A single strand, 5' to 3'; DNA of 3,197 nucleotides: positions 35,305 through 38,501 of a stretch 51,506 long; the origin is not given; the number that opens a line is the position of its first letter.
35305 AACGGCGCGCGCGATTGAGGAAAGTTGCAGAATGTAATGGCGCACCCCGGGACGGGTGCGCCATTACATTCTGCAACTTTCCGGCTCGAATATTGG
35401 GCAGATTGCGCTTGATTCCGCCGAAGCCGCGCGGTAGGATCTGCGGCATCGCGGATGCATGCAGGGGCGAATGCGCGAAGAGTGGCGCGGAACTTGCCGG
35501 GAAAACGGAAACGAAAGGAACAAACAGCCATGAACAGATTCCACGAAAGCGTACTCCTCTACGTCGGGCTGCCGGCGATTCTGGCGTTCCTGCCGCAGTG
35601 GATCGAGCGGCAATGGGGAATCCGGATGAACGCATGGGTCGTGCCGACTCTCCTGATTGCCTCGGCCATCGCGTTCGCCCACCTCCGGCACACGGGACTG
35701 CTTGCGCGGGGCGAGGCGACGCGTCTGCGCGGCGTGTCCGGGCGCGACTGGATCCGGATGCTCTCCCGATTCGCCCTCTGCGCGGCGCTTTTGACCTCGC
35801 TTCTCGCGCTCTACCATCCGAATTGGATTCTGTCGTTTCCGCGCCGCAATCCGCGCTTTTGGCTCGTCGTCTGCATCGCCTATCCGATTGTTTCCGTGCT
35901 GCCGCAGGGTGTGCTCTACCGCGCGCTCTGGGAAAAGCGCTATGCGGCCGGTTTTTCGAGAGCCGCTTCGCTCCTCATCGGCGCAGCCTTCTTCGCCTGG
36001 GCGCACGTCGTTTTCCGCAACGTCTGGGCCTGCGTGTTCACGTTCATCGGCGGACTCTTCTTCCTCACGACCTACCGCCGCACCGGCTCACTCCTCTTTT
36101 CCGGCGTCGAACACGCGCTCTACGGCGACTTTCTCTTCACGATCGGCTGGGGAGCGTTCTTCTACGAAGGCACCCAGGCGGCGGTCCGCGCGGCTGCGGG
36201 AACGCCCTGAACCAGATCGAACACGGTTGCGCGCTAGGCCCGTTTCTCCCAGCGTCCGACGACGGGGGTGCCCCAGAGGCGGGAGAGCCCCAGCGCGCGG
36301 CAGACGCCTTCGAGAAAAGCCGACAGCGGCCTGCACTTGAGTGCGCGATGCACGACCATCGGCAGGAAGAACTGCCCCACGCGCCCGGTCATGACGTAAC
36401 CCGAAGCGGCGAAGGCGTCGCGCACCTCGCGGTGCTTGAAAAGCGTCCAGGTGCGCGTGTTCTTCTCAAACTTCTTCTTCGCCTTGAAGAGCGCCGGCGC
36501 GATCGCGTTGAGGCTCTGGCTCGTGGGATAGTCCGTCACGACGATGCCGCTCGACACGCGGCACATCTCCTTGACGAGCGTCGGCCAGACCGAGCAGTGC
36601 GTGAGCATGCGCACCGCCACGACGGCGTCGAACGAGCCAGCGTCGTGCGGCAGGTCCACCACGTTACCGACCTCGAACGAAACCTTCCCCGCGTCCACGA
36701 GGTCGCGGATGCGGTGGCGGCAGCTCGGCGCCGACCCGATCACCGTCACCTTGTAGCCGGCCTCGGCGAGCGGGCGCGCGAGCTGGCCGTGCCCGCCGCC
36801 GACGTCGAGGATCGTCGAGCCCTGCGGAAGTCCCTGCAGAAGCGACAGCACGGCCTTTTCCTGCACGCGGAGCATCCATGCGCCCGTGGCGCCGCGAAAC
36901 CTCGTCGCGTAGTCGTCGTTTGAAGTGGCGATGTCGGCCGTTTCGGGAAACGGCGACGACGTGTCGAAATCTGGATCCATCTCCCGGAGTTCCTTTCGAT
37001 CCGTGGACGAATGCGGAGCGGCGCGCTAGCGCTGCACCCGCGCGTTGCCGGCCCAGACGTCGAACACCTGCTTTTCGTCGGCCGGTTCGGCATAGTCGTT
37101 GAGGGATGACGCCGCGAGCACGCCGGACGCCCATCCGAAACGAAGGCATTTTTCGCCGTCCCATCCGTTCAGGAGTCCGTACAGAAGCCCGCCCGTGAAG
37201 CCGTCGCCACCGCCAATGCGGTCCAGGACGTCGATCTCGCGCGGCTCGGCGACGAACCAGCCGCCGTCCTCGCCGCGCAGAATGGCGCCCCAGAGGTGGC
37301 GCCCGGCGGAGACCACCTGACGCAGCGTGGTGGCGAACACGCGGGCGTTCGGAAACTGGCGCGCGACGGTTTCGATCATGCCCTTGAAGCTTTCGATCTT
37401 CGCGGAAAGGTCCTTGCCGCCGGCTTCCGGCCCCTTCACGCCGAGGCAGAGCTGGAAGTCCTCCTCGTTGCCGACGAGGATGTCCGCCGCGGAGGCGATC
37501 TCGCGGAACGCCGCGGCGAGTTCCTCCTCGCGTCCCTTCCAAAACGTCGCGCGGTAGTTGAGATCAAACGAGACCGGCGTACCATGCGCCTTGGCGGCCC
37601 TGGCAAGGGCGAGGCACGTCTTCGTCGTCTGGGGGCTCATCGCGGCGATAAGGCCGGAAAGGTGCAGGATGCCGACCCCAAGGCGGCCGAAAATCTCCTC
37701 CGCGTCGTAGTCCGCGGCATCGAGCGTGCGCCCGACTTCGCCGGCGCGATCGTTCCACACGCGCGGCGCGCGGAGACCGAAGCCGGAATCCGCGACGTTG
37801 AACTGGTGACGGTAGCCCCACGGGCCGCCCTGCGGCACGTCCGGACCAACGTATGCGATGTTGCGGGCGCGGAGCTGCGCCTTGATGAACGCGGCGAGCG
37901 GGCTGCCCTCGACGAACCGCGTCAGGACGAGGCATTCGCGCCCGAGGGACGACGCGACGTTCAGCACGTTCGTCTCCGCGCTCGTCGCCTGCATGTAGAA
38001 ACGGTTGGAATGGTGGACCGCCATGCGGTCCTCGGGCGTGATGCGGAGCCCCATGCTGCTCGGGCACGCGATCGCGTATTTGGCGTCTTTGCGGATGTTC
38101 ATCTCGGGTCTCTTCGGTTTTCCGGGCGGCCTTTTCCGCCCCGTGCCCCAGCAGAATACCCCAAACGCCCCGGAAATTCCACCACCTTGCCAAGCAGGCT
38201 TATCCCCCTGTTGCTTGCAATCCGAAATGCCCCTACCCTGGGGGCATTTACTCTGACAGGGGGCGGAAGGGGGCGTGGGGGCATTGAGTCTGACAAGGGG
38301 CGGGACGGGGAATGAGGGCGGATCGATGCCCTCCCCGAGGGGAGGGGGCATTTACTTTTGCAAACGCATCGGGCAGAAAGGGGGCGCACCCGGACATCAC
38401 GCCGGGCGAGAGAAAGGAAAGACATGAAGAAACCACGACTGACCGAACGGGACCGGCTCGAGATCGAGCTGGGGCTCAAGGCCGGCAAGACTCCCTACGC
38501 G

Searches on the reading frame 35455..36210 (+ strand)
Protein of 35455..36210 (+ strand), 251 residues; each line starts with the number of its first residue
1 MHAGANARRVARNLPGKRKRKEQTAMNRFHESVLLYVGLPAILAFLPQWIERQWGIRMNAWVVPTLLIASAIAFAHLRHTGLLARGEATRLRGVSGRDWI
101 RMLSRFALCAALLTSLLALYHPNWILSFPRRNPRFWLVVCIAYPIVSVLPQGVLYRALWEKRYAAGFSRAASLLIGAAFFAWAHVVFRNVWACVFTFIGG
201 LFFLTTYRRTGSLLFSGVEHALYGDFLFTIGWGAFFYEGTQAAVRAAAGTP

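Call 83: search_protein_families(library=pfam, proteins=[window:35455-36210:+], max_evalue=0.0001)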
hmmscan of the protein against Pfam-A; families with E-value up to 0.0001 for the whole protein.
window:35455-36210:+ (251 aa): 1 family
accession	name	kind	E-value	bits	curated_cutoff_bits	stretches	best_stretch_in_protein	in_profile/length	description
PF02517.21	Rce1-like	-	6.1e-07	30.1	22.4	1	136-223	4-90/93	Type II CAAX prenyl endopeptidase Rce1-like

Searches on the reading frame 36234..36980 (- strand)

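Call 83: search_protein_families(library=pfam, proteins=[window:36234-36980:-], max_evalue=0.0001)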
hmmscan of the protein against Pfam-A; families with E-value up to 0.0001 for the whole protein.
window:36234-36980:- (248 aa): 6 families
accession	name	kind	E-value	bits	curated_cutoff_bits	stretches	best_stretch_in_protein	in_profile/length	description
PF13649.12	Methyltransf_25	-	2.5e-13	51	27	1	57-142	1-92/97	Methyltransferase domain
PF08241.18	Methyltransf_11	-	5.9e-13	49.7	21.2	1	58-142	1-86/95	Methyltransferase domain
PF13489.12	Methyltransf_23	-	7.3e-12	45.7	27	1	42-195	11-159/164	Methyltransferase domain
PF08242.18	Methyltransf_12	-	2.4e-05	25.4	30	1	58-139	1-88/98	Methyltransferase domain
PF13847.12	Methyltransf_31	-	4.7e-05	23.6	27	0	54-163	4-120/145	Methyltransferase domain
PF02353.26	CMAS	-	8e-05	22.5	27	0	50-129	59-140/273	Mycolic acid cyclopropane synthetase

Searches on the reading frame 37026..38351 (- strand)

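Call 83: search_protein_families(library=pfam, proteins=[window:37026-38351:-], max_evalue=0.0001)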
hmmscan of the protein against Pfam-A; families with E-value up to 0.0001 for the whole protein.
window:37026-38351:- (441 aa): 1 family
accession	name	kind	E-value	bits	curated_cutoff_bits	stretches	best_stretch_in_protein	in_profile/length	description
PF00294.29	PfkB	-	2.9e-22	79.8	25.8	1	228-419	132-295/302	pfkB family carbohydrate kinase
